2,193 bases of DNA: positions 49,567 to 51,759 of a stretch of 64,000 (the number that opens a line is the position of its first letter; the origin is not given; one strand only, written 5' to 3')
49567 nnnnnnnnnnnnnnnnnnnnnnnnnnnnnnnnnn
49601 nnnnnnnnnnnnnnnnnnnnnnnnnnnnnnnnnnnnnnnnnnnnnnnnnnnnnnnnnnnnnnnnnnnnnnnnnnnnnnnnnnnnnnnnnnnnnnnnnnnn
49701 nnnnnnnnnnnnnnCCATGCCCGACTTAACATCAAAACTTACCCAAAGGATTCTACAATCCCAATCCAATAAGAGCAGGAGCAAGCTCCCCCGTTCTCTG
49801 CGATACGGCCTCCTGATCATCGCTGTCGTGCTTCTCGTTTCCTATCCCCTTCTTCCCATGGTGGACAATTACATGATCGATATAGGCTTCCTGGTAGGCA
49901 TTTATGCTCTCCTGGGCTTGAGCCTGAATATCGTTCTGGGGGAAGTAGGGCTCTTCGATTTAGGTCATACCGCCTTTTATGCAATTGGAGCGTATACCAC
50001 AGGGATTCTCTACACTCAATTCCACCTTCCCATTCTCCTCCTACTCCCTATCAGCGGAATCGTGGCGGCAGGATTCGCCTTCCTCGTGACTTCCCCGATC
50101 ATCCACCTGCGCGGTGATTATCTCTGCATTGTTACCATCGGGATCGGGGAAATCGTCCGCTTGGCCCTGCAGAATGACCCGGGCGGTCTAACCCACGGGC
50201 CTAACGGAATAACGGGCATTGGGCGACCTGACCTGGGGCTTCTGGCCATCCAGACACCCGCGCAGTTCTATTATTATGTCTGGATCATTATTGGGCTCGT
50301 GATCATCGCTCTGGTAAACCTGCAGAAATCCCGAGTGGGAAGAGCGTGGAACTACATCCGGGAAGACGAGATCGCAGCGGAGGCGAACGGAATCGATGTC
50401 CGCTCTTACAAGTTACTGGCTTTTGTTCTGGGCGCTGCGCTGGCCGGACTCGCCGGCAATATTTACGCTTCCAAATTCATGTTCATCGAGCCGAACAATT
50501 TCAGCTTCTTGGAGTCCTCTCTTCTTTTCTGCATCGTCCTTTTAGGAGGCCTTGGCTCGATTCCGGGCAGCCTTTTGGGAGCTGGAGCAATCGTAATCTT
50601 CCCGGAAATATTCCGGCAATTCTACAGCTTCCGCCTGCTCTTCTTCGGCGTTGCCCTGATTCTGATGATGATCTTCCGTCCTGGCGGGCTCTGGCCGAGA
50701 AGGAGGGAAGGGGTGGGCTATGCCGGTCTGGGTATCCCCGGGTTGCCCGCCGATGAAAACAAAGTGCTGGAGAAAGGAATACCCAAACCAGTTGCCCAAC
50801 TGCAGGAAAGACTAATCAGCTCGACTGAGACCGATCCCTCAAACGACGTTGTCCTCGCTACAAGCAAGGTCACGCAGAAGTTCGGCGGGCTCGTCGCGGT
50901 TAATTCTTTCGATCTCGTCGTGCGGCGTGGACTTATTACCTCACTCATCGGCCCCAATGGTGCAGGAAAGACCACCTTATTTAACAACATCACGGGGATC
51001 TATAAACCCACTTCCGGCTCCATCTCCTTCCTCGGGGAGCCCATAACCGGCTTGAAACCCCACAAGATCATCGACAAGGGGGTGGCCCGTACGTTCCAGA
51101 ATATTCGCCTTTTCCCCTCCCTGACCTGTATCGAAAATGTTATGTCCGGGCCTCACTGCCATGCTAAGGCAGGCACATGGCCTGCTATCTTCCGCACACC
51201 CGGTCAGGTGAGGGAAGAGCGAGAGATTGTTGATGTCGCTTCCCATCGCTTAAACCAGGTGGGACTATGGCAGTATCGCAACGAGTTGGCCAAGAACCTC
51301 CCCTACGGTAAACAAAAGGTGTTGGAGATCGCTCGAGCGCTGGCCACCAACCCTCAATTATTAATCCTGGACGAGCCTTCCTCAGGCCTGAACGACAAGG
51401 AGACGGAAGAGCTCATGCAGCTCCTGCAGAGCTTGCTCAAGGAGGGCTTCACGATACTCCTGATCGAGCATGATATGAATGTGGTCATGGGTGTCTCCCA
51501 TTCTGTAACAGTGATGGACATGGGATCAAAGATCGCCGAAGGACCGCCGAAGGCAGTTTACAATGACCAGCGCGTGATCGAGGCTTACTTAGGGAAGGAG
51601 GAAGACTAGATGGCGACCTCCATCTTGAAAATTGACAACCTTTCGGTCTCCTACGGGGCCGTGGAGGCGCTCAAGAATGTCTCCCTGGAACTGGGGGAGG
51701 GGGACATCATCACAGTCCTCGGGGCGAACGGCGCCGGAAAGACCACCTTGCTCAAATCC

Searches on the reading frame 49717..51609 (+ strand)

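Call 45: search_protein_families(library=pfam, proteins=[window:49717-51609:+], max_evalue=0.00001)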
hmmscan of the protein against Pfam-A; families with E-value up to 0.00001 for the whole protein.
window:49717-51609:+ (630 aa): 4 families
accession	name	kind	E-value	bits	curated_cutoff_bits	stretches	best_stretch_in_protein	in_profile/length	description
PF02653.21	BPD_transp_2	-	1.1e-43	149.8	26.8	1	54-317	3-268/269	Branched-chain amino acid transport system / permease component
PF00005.33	ABC_tran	-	1.6e-29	103.6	25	1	396-555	2-136/137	ABC transporter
PF12399.14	BCA_ABC_TP_C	-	7.1e-09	35.5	25.5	1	605-629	2-26/27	Branched-chain amino acid ATP-binding cassette transporter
PF13304.12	AAA_21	-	2.5e-07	31.5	27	0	407-423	1-17/304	AAA domain, putative AbiEii toxin, Type IV TA system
